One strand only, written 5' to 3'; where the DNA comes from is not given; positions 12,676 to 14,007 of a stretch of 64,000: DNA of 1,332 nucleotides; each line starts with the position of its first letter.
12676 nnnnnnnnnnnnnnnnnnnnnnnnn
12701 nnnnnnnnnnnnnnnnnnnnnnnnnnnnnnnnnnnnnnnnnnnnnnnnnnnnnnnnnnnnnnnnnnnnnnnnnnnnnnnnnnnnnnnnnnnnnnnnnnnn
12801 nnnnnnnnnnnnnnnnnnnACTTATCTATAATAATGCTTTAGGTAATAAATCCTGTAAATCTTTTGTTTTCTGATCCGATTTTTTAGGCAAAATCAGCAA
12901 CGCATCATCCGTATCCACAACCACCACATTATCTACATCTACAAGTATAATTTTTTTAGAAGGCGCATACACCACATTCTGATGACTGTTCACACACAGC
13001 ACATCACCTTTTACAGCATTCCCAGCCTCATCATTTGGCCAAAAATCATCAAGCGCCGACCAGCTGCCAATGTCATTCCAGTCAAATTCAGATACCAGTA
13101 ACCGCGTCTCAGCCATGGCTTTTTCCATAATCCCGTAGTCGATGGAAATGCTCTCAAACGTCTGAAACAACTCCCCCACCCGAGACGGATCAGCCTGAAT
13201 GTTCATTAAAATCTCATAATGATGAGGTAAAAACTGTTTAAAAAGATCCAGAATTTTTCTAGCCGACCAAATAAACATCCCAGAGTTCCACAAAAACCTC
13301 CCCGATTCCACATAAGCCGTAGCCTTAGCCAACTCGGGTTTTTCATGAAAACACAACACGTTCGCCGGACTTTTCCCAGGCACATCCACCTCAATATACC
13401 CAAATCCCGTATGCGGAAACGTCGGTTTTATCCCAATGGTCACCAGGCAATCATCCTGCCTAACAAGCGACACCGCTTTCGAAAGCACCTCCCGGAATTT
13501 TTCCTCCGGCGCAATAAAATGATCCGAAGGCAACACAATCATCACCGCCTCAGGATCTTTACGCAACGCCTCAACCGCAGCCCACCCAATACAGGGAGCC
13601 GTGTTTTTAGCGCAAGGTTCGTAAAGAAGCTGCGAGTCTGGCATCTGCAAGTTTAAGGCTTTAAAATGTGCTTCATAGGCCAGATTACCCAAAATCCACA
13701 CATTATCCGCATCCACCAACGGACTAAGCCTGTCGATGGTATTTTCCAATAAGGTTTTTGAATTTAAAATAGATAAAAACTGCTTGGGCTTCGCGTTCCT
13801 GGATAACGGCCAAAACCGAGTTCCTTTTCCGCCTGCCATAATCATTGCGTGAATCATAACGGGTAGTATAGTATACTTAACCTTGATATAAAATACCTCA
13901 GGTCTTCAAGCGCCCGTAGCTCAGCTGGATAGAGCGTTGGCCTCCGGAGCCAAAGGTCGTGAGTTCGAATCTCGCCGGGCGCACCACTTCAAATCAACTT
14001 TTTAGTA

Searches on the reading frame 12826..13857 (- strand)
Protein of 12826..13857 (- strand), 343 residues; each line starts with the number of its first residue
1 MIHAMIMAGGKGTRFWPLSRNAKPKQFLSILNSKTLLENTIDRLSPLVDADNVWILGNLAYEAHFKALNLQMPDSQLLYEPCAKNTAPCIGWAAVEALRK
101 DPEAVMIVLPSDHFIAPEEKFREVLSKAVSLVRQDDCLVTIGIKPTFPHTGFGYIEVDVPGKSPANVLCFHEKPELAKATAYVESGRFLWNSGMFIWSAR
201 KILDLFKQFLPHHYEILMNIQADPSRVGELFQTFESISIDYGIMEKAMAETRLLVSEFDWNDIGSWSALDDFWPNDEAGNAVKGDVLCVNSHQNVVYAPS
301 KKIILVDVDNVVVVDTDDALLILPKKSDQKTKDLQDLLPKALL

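Call 4: search_protein_families(library=pfam, proteins=[window:12826-13857:-], max_evalue=0.1)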
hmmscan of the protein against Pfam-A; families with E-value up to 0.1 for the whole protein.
window:12826-13857:- (343 aa): 4 families
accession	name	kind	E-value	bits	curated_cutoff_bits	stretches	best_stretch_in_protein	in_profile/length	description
PF00483.29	NTP_transferase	-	2.5e-40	139.1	21.2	1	4-271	2-237/245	Nucleotidyl transferase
PF12804.13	NTP_transf_3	-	4.8e-07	30.5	27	1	4-128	1-111/160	MobA-like NTP transferase domain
PF22640.1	ManC_GMP_beta-helix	-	7.5e-07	29.4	27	1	284-333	1-50/55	MannoseP isomerase/GMP-like beta-helix domain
PF01128.25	IspD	-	0.0047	17.2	27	1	2-71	1-65/221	2-C-methyl-D-erythritol 4-phosphate cytidylyltransferase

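Call 5: search_protein_families(library=ncbifam, proteins=[window:12826-13857:-], max_evalue=0.1)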
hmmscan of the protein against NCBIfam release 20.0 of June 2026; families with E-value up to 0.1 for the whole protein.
window:12826-13857:- (343 aa): 19 families
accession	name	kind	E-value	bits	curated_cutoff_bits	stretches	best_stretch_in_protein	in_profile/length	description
TIGR01479.1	GMP_PMI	equivalog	6.9e-83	279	372.95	1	2-338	1-345/467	mannose-1-phosphate guanylyltransferase/mannose-6-phosphate isomerase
NF012004.0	PRK15460.1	equivalog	7.2e-60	203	859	1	3-334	7-351/478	mannose-1-phosphate guanyltransferase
TIGR03992.1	Arch_glmU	subfamily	4.6e-07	29.1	292.1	1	3-192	2-170/393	bifunctional sugar-1-phosphate nucleotidylyltransferase/acetyltransferase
NF041173.1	Sug_nt_acttase_Thmprot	equivalog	7.8e-06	25.1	600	1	3-115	2-108/405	bifunctional sugar-1-phosphate nucleotidylyltransferase/acetyltransferase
NF001183.0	PRK00155.1-3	subfamily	3.6e-05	23.2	166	1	1-61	1-57/237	D-ribitol-5-phosphate cytidylyltransferase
TIGR00453.1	ispD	equivalog_domain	0.00018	21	181.3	1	4-69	2-62/219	2-C-methyl-D-erythritol 4-phosphate cytidylyltransferase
NF001457.0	PRK00317.1-3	equivalog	0.00026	20.5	164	1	2-75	2-68/200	molybdenum cofactor guanylyltransferase MobA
TIGR02091.1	glgC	equivalog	0.00086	18.5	424.9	0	3-24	2-24/364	glucose-1-phosphate adenylyltransferase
NF010936.0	PRK14356.1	equivalog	0.001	18.1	666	1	4-133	8-125/456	bifunctional UDP-N-acetylglucosamine diphosphorylase/glucosamine-1-phosphate N-acetyltransferase GlmU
NF041313.1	UDPGP_AglF_Halo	equivalog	0.0012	18.3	400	1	3-52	2-48/234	UTP--glucose-1-phosphate uridylyltransferase AglF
NF002023.0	PRK00844.1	subfamily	0.0017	17.3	458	0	2-24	7-30/408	glucose-1-phosphate adenylyltransferase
NF045761.1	NAMPUrTaseMurU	equivalog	0.0026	17.7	250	1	3-45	2-42/226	N-acetylmuramate alpha-1-phosphate uridylyltransferase MurU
NF001947.0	PRK00725.1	subfamily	0.0049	15.7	470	0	97-207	124-225/426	glucose-1-phosphate adenylyltransferase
TIGR02665.1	molyb_mobA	equivalog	0.0087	16.1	151.85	1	2-114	1-99/186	molybdenum cofactor guanylyltransferase MobA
NF001186.0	PRK00155.2-3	equivalog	0.014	14.9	253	1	3-53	6-51/224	2-C-methyl-D-erythritol 4-phosphate cytidylyltransferase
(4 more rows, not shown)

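Call 15: find_related_loci(query=window:12826-13857:-, collection=genome_contigs, flank=10000)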
Query window:12826-13857:- (343 aa) in genome_contigs; peptide patterns used: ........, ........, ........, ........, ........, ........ (x = any residue, [..] = any of these).
600 stretches matched a pattern (row limit reached: there are more); 589 encode a relative of the query (tblastn E <= 1e-3); the best 80 are kept; 80 distinct loci.
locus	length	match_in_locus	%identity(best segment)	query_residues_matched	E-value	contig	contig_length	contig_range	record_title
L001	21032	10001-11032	53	1-338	6e-127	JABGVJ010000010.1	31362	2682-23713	MAG: bacterium isolate SI034_bin25 k141_2418026, whole genome shotgun sequence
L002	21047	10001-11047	41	2-340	6e-93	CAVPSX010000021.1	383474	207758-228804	MAG: uncultured delta proteobacterium isolate MFD00032.bin.1.77 genome assembly, contig: contig_8708, whole genome shotg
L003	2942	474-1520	45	2-340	8e-95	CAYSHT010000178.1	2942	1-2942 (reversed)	MAG TPA_asm: uncultured Syntrophaceae bacterium isolate binchicken_co5_176 genome assembly, contig: NODE_20711_length_29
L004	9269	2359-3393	44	1-338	2e-90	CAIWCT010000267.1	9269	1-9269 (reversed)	MAG: uncultured delta proteobacterium isolate AM-2014_bin-3252 genome assembly, contig: bin-3252:267/455, whole genome s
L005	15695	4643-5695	42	1-340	1e-90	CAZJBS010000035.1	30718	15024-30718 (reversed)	MAG TPA_asm: uncultured Bacteroidota bacterium isolate binchicken_co16_299 genome assembly, contig: NODE_2492_length_307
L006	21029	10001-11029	40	2-338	4e-90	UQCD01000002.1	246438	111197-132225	uncultured Clostridiales bacterium isolate UMGS134 genome assembly, contig: NODE_7_length_246438_cov_49.735339, whole ge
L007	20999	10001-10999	45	4-327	5e-90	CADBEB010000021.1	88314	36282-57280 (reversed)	MAG: uncultured Clostridiales bacterium isolate RUG13884 genome assembly, contig: RUG13884_asm_21, whole genome shotgun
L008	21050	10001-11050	43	1-340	4e-89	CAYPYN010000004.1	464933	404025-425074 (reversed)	MAG TPA_asm: uncultured Bacteroidota bacterium isolate binchicken_co130_117 genome assembly, contig: NODE_15_length_4649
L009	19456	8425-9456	41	3-338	2e-88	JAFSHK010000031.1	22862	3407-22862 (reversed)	MAG: Lachnospiraceae bacterium isolate RGIG3145 Goat_Rectum.Co__c1051070, whole genome shotgun sequence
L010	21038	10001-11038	42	2-340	3e-88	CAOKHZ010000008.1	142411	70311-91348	MAG TPA_asm: uncultured Faecalicatena sp. isolate SRR17684645_bin.25_metawrap_v1.3_MAG genome assembly, contig: NODE.138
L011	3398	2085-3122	42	2-338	3e-89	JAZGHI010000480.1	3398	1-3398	MAG: Candidatus Adiutricales bacterium isolate SCS5bin.9 SCS5bin.9_480, whole genome shotgun sequence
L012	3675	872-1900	40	3-338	1e-88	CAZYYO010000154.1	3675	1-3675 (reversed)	MAG TPA_asm: uncultured Lachnospiraceae bacterium isolate SRP192927_co8_91 genome assembly, contig: NODE_28598_length_36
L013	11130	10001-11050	41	1-340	2e-87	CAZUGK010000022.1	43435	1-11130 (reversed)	MAG TPA_asm: uncultured Clostridiaceae bacterium isolate binchicken_co104_9 genome assembly, contig: NODE_676_length_434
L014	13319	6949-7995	43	2-340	4e-87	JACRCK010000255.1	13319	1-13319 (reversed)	MAG: Deltaproteobacteria bacterium isolate NC_groundwater_1644_Pr3_B-0.1um_57_11 SR-2_scaffold_141_2364873, whole genome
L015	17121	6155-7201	42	3-338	4e-87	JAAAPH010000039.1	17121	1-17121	MAG: Bacteroidetes bacterium isolate GSL.Bin8 NODE_2317_length_17121_cov_0.986941, whole genome shotgun sequence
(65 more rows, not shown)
